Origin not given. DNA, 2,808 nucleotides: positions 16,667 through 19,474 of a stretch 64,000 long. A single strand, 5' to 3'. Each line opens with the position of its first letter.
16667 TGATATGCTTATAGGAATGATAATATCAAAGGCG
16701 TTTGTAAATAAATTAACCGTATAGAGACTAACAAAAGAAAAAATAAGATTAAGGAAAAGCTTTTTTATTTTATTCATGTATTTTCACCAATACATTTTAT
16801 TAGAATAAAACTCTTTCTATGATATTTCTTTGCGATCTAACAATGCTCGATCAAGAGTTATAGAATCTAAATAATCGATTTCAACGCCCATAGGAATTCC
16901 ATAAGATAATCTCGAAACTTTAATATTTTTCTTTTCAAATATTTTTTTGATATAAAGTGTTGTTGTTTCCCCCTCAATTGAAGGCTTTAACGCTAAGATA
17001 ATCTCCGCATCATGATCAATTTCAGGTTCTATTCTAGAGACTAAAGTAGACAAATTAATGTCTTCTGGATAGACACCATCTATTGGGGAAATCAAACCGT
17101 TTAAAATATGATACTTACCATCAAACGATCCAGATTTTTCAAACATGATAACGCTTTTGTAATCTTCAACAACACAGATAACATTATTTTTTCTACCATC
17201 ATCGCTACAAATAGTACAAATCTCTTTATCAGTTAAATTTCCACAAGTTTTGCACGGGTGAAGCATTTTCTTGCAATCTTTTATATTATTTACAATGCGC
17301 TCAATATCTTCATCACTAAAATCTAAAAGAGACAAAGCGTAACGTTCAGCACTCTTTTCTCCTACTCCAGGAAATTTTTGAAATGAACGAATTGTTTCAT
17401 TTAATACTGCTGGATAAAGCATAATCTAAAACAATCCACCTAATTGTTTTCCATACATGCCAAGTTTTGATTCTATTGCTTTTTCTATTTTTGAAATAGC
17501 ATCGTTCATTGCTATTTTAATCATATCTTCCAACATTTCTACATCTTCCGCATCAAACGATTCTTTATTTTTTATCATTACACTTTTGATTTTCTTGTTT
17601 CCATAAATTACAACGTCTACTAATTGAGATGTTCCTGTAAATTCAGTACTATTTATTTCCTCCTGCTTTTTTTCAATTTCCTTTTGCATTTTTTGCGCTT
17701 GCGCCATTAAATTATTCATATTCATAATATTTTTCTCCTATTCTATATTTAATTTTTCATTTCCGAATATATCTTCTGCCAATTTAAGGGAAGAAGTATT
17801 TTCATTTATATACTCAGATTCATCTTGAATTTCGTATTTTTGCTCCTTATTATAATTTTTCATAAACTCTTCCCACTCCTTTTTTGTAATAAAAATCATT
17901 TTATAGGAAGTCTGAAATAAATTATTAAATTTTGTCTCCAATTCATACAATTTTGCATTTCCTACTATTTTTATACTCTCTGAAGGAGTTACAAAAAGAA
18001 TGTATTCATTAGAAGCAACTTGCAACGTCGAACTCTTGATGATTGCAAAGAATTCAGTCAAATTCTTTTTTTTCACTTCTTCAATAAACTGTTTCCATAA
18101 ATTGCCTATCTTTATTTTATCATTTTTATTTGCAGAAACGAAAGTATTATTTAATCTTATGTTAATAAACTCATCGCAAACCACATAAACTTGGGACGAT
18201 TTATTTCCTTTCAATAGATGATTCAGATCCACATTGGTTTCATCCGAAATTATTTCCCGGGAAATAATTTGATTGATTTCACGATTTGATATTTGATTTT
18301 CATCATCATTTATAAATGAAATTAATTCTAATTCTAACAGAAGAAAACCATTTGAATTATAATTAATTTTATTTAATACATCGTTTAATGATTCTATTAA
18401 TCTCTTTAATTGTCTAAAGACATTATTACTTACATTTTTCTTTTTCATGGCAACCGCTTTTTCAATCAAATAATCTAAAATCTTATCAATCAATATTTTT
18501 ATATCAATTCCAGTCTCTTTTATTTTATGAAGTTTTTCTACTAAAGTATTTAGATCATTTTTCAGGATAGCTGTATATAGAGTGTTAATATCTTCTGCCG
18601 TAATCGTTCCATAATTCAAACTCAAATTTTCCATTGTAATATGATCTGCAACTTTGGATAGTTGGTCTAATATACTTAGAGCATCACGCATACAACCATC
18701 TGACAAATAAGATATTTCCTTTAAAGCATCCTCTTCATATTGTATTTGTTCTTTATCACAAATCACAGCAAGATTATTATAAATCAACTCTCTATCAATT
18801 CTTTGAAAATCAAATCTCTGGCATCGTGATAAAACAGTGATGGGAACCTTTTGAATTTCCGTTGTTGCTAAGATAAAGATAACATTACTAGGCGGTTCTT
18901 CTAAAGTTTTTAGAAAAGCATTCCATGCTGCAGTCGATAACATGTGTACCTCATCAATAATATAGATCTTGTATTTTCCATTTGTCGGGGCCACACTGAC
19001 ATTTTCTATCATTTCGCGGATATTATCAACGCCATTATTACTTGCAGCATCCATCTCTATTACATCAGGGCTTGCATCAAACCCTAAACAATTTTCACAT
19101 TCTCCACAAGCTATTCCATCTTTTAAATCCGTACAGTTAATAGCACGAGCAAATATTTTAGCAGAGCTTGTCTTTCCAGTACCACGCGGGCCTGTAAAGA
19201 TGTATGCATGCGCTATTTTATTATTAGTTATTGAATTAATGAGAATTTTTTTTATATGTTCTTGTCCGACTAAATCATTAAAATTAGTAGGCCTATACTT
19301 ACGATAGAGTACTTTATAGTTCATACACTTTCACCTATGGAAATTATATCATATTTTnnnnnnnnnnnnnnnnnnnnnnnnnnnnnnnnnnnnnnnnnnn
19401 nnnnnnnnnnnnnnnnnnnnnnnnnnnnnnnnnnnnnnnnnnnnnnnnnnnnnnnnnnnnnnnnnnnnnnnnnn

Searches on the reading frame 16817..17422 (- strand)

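Call 7: search_protein_families(library=ncbifam, proteins=[window:16817-17422:-])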
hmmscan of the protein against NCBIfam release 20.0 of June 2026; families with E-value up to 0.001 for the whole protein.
window:16817-17422:- (201 aa): 2 families
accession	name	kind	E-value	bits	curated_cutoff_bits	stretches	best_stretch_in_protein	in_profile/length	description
TIGR00615.1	recR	equivalog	1.3e-65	220.6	162.55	1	2-198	2-196/196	recombination mediator RecR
TIGR00084.2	ruvA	equivalog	0.00069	19.3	85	0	2-38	100-136/202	Holliday junction branch migration protein RuvA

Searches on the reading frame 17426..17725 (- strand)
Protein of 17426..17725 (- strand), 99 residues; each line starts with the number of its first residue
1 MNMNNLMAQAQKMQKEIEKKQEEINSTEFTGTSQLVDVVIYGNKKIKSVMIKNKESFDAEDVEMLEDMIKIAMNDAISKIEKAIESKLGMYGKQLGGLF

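Call 7: search_protein_families(library=ncbifam, proteins=[window:17426-17725:-])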
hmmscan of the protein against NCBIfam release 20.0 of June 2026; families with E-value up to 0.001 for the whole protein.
window:17426-17725:- (99 aa): 2 families
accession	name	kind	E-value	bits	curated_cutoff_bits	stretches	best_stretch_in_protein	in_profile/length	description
TIGR00103.1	DNA_YbaB_EbfC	equivalog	4.7e-19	68.4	49.45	1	2-88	7-94/104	YbaB/EbfC family nucleoid-associated protein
NF011218.0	PRK14625.1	equivalog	2.2e-08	34.4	151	1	2-82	3-84/109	hypothetical protein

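Call 15: find_encoding_contigs(protein=window:17426-17725:-, flank=10000, max_places=6)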
Protein window:17426-17725:- (99 aa): 22 contigs read that carry it; 6 places shown.
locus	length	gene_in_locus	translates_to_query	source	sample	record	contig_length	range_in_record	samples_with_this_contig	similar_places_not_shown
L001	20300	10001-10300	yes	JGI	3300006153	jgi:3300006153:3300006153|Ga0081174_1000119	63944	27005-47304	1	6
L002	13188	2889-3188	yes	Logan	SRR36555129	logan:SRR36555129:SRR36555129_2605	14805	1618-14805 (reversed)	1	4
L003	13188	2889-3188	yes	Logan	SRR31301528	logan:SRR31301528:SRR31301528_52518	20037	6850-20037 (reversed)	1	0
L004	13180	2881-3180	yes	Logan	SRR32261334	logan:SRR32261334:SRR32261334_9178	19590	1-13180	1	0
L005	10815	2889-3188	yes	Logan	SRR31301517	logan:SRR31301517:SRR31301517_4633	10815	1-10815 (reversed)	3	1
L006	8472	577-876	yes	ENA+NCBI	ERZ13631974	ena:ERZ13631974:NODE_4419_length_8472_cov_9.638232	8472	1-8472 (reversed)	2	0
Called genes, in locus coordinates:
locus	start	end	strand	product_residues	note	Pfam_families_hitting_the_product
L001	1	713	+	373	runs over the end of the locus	PF00712:DNA_pol3_beta, PF02767:DNA_pol3_beta_2, PF02768:DNA_pol3_beta_3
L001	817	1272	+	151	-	PF06338:ComK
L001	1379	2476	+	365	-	PF02463:SMC_N, PF13175:AAA_15, PF13476:AAA_23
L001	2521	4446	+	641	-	PF02518:HATPase_c, PF00204:DNA_gyraseB, PF01751:Toprim, PF00986:DNA_gyraseB_C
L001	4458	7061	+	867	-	PF00521:DNA_topoisoIV, PF03989:DNA_gyraseA_C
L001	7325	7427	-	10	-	-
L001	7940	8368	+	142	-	PF00383:dCMP_cyt_deam_1, PF14437:MafB19-deam, PF14439:Bd3614-deam (weak)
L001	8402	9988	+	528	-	PF05496:RuvB_N (faint), PF13177:DNA_pol3_delta2, PF00004:AAA, PF13401:AAA_22 (faint), PF22608:DNAX_ATPase_lid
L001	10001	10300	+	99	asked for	PF02575:YbaB_DNA_bd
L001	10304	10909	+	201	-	PF21176:RecR_HhH, PF02132:RecR_ZnF, PF01751:Toprim (weak), PF13662:Toprim_4, PF21175:RecR_C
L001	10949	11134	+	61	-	PF07441:BofA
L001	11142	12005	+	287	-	PF13177:DNA_pol3_delta2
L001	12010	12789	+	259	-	PF04468:PSP1, PF28472:PSP1_3rd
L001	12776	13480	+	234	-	PF05971:Methyltransf_10 (weak), PF05175:MTS, PF13847:Methyltransf_31 (weak)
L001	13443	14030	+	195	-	PF01195:Pept_tRNA_hydro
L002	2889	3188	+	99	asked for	PF02575:YbaB_DNA_bd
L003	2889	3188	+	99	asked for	PF02575:YbaB_DNA_bd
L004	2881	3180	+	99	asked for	PF02575:YbaB_DNA_bd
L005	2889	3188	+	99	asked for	PF02575:YbaB_DNA_bd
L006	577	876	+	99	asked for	PF02575:YbaB_DNA_bd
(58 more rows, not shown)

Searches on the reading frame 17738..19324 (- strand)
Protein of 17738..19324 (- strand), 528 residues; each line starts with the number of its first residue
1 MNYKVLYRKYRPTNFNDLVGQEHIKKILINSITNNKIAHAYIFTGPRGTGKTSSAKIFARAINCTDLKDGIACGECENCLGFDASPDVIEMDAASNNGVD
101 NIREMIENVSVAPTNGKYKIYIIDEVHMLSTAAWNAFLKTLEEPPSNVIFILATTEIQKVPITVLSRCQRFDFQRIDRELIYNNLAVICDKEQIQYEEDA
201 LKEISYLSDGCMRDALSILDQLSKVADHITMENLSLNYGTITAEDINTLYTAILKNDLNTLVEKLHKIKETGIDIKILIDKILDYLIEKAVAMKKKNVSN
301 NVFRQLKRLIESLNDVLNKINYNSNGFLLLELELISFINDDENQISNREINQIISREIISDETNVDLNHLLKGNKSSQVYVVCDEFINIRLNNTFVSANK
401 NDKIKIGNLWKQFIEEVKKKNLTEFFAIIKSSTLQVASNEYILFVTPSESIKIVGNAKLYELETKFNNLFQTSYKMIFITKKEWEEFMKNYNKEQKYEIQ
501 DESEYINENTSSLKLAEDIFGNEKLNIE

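Call 7: search_protein_families(library=ncbifam, proteins=[window:17738-19324:-])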
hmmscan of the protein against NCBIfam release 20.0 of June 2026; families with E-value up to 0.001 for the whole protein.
window:17738-19324:- (528 aa): 74 families (the best 25 are shown)
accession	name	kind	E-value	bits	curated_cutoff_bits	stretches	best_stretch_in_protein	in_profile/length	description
NF004046.1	PRK05563.1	equivalog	1.8e-140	469.5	400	1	2-526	1-566/567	DNA polymerase III subunit gamma/tau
TIGR02397.1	dnaX_nterm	equivalog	2.5e-125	418.4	250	1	3-323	1-321/355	DNA polymerase III subunit gamma/tau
NF004549.0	PRK05896.1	equivalog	5.3e-114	382.2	578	1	2-512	2-453/642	DNA polymerase III subunits gamma and tau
NF011510.0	PRK14948.1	equivalog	9.1e-113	378.2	593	1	1-501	3-537/640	DNA polymerase III subunit gamma/tau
NF011512.0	PRK14950.1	equivalog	2.9e-107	360.3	593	1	1-288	1-292/585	DNA polymerase III subunits gamma and tau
NF006585.0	PRK09111.1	equivalog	1.5e-104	350.8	604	1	2-288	26-320/616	DNA polymerase III subunit gamma/tau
NF005942.0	PRK07994.1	equivalog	6.7e-104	349.2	613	1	1-305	1-308/655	DNA polymerase III subunit gamma/tau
NF011523.0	PRK14962.1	equivalog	9.9e-104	347.7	576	1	4-485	2-455/474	DNA polymerase III subunits gamma and tau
NF011526.0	PRK14965.1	equivalog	4e-103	346.2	670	1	1-292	1-295/578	DNA polymerase III subunits gamma and tau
NF011514.0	PRK14953.1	equivalog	5.8e-102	342.1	536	1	1-487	1-463/488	DNA polymerase III subunits gamma and tau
NF011531.0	PRK14971.1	equivalog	3.1e-97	326.9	685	1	2-292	3-297/614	DNA polymerase III subunit gamma/tau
NF005173.0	PRK06647.1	equivalog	3.5e-94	316.7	623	1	1-405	1-425/568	DNA polymerase III subunits gamma and tau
NF006280.0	PRK08451.1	equivalog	6.8e-92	308.9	572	1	4-478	2-452/535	DNA polymerase III subunit gamma/tau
NF011524.0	PRK14963.1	equivalog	1.1e-91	308.9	601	1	6-362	4-363/647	DNA polymerase III subunits gamma and tau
NF011515.0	PRK14954.1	equivalog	7.1e-88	295.8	1117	1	1-287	1-303/620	DNA polymerase III subunits gamma and tau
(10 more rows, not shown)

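Call 26: find_related_loci(query=window:17738-19324:-, collection=metagenome_contigs, flank=7000)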
Query window:17738-19324:- (528 aa) in metagenome_contigs; peptide patterns used: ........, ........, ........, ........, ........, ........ (x = any residue, [..] = any of these).
600 stretches matched a pattern (row limit reached: there are more); 599 encode a relative of the query (tblastn E <= 1e-3); the best 80 are kept; 80 distinct loci.
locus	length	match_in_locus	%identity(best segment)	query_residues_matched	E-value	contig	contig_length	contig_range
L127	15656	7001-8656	41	1-525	4e-130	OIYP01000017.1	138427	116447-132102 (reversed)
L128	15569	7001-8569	43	1-502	2e-118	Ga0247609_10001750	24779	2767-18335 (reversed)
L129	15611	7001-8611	39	1-508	4e-100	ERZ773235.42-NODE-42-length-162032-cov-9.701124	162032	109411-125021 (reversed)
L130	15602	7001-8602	37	3-507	2e-95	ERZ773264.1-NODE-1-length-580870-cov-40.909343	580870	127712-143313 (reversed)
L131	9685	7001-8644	41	1-521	2e-121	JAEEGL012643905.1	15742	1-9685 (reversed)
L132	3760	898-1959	45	1-337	5e-94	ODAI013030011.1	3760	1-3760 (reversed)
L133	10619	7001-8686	34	1-528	2e-92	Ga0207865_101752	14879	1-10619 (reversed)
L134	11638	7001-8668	35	1-520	9e-93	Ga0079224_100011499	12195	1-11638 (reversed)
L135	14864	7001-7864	49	1-286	7e-91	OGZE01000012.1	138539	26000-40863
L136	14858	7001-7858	50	1-286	5e-90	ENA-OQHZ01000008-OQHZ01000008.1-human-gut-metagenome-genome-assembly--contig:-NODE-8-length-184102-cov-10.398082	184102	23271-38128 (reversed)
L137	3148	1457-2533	45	1-337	2e-91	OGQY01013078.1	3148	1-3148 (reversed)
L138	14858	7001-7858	50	1-286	7e-90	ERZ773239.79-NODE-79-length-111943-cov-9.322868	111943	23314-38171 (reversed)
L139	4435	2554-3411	51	4-286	3e-90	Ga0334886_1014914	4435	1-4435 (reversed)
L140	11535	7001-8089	44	1-341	2e-89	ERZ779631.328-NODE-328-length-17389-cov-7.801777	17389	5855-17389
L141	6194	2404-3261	50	1-286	1e-89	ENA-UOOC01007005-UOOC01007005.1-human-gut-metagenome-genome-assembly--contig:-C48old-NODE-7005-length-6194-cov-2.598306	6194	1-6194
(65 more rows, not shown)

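Call 52: find_homologous_proteins(query=L129:67-525:+, max_evalue=1e-30)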
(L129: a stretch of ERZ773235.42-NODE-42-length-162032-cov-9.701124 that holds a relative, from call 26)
Query L129:67-525:+ (153 aa): 414 proteins with E <= 1e-30 among 448 candidates; the best 120 are listed.
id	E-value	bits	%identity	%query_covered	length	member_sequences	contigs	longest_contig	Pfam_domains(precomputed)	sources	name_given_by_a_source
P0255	2.3e-97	340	100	100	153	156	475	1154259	PF06338.18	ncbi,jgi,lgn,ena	jgi:competence protein ComK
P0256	2.6e-79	282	80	100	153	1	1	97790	PF06338.18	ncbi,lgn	-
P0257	8.3e-79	280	82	100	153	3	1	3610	PF06338.18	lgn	-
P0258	1.4e-78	280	80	100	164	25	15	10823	PF06338.18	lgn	-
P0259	1.1e-77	277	79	97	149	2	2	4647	PF06338.18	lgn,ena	-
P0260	1.9e-75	269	77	97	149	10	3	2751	PF06338.18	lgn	-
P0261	3.4e-75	269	76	100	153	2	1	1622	PF06338.18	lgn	-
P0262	1.3e-74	267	76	100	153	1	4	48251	PF06338.18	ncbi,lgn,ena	-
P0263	1.4e-74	267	82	98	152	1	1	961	PF06338.18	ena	-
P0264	1.0e-72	261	76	95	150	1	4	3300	PF06338.18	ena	-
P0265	3.0e-71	256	73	100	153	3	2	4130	PF06338.18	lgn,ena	-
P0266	1.1e-68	247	71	100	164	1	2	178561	PF06338.18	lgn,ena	-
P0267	4.8e-68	245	71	100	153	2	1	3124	PF06338.18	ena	-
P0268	6.6e-68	245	72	100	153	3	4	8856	PF06338.18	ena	-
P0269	7.4e-68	245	73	96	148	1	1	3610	PF06338.18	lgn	-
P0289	1.2e-57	212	60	100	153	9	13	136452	PF06338.18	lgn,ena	-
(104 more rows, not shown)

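Call 53: find_encoding_contigs(protein=P0255, flank=10000, max_places=2)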
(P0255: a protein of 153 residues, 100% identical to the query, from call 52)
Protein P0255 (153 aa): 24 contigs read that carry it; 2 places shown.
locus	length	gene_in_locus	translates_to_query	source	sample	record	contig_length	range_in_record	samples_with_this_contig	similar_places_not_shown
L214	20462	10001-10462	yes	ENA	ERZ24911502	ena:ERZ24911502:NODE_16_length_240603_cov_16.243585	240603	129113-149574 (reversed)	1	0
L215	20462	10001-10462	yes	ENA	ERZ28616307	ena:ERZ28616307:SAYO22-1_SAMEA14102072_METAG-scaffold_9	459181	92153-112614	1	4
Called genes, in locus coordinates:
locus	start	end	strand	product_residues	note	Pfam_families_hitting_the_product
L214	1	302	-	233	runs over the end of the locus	PF02527:GidB, PF03848:TehB (weak), PF13847:Methyltransf_31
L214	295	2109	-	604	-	PF00890:FAD_binding_2 (faint), PF01134:GIDA, PF07992:Pyr_redox_2 (weak), PF21680:GIDA_C_1st, PF13932:SAM_GIDA_C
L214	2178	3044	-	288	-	PF17761:DUF1016_N, PF06250:YhcG_C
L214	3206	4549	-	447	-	PF10396:TrmE_N, PF12631:MnmE_helical, PF00350:Dynamin_N (faint), PF01926:MMR_HSR1, PF02421:FeoB_N, PF04548:AIG1 (weak)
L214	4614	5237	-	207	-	PF14804:Jag_N (weak), PF13083:KH_KhpA-B, PF01424:R3H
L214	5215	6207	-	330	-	PF02096:60KD_IMP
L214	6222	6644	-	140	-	PF00825:Ribonuclease_P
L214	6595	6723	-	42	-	PF00468:Ribosomal_L34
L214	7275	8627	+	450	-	PF11638:DnaA_N, PF01695:IstB_IS21, PF00308:Bac_DnaA, PF13173:AAA_14 (weak), PF13401:AAA_22 (faint), PF00004:AAA (weak), PF08299:Bac_DnaA_C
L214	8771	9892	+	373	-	PF00712:DNA_pol3_beta, PF02767:DNA_pol3_beta_2, PF02768:DNA_pol3_beta_3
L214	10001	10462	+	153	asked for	PF06338:ComK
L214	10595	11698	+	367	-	PF02463:SMC_N, PF13175:AAA_15 (faint), PF13476:AAA_23 (weak)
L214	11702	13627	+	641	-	PF02518:HATPase_c, PF00204:DNA_gyraseB, PF01751:Toprim, PF00986:DNA_gyraseB_C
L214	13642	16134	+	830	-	PF00521:DNA_topoisoIV, PF04762:Beta-prop_ELP1_1st (faint), PF03989:DNA_gyraseA_C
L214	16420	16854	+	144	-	PF00383:dCMP_cyt_deam_1, PF14437:MafB19-deam, PF14439:Bd3614-deam (weak)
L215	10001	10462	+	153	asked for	PF06338:ComK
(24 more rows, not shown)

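Call 54: find_encoding_contigs(protein=P0256, flank=10000, max_places=1)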
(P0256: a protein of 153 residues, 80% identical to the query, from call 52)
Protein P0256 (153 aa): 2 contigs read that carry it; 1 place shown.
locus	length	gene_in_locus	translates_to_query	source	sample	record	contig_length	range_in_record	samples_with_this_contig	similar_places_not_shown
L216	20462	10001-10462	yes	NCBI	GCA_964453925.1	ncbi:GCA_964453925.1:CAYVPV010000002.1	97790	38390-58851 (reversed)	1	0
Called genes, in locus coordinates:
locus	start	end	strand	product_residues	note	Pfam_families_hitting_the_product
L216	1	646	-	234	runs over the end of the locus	PF17761:DUF1016_N, PF06250:YhcG_C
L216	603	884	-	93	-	PF17761:DUF1016_N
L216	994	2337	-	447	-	PF10396:TrmE_N, PF12631:MnmE_helical, PF01926:MMR_HSR1, PF02421:FeoB_N, PF04548:AIG1 (weak)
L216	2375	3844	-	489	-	-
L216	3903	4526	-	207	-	PF14804:Jag_N (weak), PF13083:KH_KhpA-B, PF01424:R3H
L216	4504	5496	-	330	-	PF02096:60KD_IMP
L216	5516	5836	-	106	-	PF00825:Ribonuclease_P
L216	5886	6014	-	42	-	PF00468:Ribosomal_L34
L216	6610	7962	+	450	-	PF11638:DnaA_N, PF01695:IstB_IS21, PF00308:Bac_DnaA, PF01637:ATPase_2 (faint), PF13173:AAA_14 (weak), PF13401:AAA_22 (faint), PF08299:Bac_DnaA_C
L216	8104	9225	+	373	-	PF00712:DNA_pol3_beta, PF02767:DNA_pol3_beta_2, PF02768:DNA_pol3_beta_3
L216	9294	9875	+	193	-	-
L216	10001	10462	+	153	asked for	PF06338:ComK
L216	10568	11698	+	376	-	PF02463:SMC_N, PF11398:DUF2813 (weak), PF13175:AAA_15 (faint), PF13476:AAA_23 (faint)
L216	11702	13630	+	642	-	PF02518:HATPase_c, PF00204:DNA_gyraseB, PF01751:Toprim, PF00986:DNA_gyraseB_C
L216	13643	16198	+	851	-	PF00521:DNA_topoisoIV, PF03989:DNA_gyraseA_C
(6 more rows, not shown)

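Call 55: find_encoding_contigs(protein=P0266, flank=10000, max_places=1)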
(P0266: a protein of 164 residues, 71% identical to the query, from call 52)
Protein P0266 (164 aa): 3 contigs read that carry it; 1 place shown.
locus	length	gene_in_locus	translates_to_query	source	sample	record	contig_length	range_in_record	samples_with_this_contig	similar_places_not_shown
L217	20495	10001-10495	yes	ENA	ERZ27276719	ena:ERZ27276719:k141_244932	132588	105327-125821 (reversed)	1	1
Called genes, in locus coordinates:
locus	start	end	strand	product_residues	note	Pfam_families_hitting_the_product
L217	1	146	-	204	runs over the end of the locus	PF13673:Acetyltransf_10 (faint), PF00583:Acetyltransf_1, PF13508:Acetyltransf_7 (weak)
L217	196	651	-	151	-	PF06250:YhcG_C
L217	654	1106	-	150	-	PF11300:DUF3102 (weak), PF17761:DUF1016_N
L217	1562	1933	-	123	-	-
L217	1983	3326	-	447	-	PF10396:TrmE_N, PF12631:MnmE_helical, PF00350:Dynamin_N (faint), PF01926:MMR_HSR1, PF02421:FeoB_N, PF04548:AIG1 (weak)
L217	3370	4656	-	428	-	-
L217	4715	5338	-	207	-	PF14804:Jag_N (weak), PF13083:KH_KhpA-B, PF01424:R3H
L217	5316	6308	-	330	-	PF02096:60KD_IMP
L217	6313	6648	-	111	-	PF00825:Ribonuclease_P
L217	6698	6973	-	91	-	PF00468:Ribosomal_L34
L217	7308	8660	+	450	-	PF11638:DnaA_N, PF01695:IstB_IS21, PF00308:Bac_DnaA, PF13401:AAA_22 (faint), PF00004:AAA (faint), PF08299:Bac_DnaA_C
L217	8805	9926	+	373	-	PF00712:DNA_pol3_beta, PF02767:DNA_pol3_beta_2, PF02768:DNA_pol3_beta_3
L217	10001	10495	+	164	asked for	PF06338:ComK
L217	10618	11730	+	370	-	PF02463:SMC_N, PF11398:DUF2813 (faint), PF13175:AAA_15 (weak), PF13476:AAA_23 (faint)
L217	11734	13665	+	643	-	PF02518:HATPase_c, PF00204:DNA_gyraseB, PF01751:Toprim, PF00986:DNA_gyraseB_C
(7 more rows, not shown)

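Call 71: find_encoding_contigs(protein=P0289, flank=10000, max_places=2)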
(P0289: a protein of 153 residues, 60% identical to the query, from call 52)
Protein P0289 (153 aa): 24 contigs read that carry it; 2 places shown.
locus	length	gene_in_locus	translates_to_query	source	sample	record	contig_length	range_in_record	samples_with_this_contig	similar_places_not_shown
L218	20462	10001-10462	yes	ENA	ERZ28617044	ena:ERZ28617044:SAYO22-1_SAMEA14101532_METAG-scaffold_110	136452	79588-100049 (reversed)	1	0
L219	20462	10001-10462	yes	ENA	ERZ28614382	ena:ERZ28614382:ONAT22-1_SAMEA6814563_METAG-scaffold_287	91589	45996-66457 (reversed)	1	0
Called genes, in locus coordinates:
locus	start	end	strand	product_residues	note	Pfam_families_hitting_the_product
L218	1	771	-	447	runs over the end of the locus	-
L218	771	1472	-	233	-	PF02527:GidB, PF13847:Methyltransf_31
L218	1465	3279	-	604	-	PF00890:FAD_binding_2 (faint), PF01134:GIDA, PF07992:Pyr_redox_2 (weak), PF12831:FAD_oxidored (weak), PF21680:GIDA_C_1st, PF13932:SAM_GIDA_C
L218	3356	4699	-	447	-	PF10396:TrmE_N, PF12631:MnmE_helical, PF03193:RsgA_GTPase (faint), PF00350:Dynamin_N (faint), PF01926:MMR_HSR1, PF02421:FeoB_N, PF04548:AIG1 (weak)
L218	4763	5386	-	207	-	PF14804:Jag_N, PF13083:KH_KhpA-B, PF01424:R3H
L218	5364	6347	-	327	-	PF02096:60KD_IMP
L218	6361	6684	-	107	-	PF00825:Ribonuclease_P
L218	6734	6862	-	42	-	PF00468:Ribosomal_L34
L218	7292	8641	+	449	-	PF11638:DnaA_N, PF00308:Bac_DnaA, PF01695:IstB_IS21, PF13401:AAA_22 (faint), PF00004:AAA (faint), PF08299:Bac_DnaA_C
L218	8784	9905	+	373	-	PF00712:DNA_pol3_beta, PF02767:DNA_pol3_beta_2, PF02768:DNA_pol3_beta_3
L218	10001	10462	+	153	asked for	PF06338:ComK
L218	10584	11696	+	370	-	PF02463:SMC_N, PF11398:DUF2813 (weak), PF13175:AAA_15 (faint), PF13476:AAA_23 (weak), PF02463:SMC_N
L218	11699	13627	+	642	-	PF02518:HATPase_c, PF00204:DNA_gyraseB, PF01751:Toprim, PF00986:DNA_gyraseB_C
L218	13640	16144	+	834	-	PF00521:DNA_topoisoIV, PF03989:DNA_gyraseA_C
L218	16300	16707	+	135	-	PF00383:dCMP_cyt_deam_1, PF14437:MafB19-deam, PF14439:Bd3614-deam (weak)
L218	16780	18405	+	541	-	PF13177:DNA_pol3_delta2, PF00004:AAA, PF07728:AAA_5 (faint), PF13401:AAA_22 (faint), PF21960:RCF1-5-like_lid, PF22608:DNAX_ATPase_lid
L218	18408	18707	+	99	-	PF02575:YbaB_DNA_bd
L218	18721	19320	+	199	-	PF21176:RecR_HhH, PF01751:Toprim (weak), PF13662:Toprim_4, PF21175:RecR_C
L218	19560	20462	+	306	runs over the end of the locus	PF13177:DNA_pol3_delta2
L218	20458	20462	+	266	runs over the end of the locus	PF04468:PSP1, PF28472:PSP1_3rd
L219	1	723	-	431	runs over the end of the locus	-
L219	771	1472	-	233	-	PF02527:GidB, PF13847:Methyltransf_31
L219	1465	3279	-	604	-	PF00890:FAD_binding_2 (faint), PF01134:GIDA, PF07992:Pyr_redox_2 (faint), PF12831:FAD_oxidored (weak), PF21680:GIDA_C_1st, PF13932:SAM_GIDA_C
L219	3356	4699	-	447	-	PF10396:TrmE_N, PF12631:MnmE_helical, PF03193:RsgA_GTPase (faint), PF00350:Dynamin_N (faint), PF01926:MMR_HSR1, PF02421:FeoB_N, PF04548:AIG1 (weak)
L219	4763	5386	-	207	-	PF14804:Jag_N, PF13083:KH_KhpA-B, PF01424:R3H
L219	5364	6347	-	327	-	PF02096:60KD_IMP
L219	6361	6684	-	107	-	PF00825:Ribonuclease_P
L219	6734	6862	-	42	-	PF00468:Ribosomal_L34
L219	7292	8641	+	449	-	PF11638:DnaA_N, PF00308:Bac_DnaA, PF01695:IstB_IS21, PF13401:AAA_22 (faint), PF00004:AAA (faint), PF08299:Bac_DnaA_C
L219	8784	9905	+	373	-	PF00712:DNA_pol3_beta, PF02767:DNA_pol3_beta_2, PF02768:DNA_pol3_beta_3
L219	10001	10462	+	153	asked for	PF06338:ComK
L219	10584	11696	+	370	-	PF02463:SMC_N, PF11398:DUF2813 (weak), PF13175:AAA_15 (faint), PF13476:AAA_23 (weak), PF02463:SMC_N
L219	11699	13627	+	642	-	PF02518:HATPase_c, PF00204:DNA_gyraseB, PF01751:Toprim, PF00986:DNA_gyraseB_C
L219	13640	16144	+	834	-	PF00521:DNA_topoisoIV, PF03989:DNA_gyraseA_C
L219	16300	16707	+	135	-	PF00383:dCMP_cyt_deam_1, PF14437:MafB19-deam, PF14439:Bd3614-deam (weak)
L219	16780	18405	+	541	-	PF05496:RuvB_N (faint), PF13177:DNA_pol3_delta2, PF00004:AAA, PF07728:AAA_5 (faint), PF13401:AAA_22 (faint), PF21960:RCF1-5-like_lid, PF22608:DNAX_ATPase_lid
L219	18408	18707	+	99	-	PF02575:YbaB_DNA_bd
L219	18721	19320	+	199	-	PF21176:RecR_HhH, PF01751:Toprim (weak), PF13662:Toprim_4, PF21175:RecR_C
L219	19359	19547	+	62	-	PF07441:BofA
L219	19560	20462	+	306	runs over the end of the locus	PF13177:DNA_pol3_delta2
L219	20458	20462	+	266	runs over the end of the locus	PF04468:PSP1, PF28472:PSP1_3rd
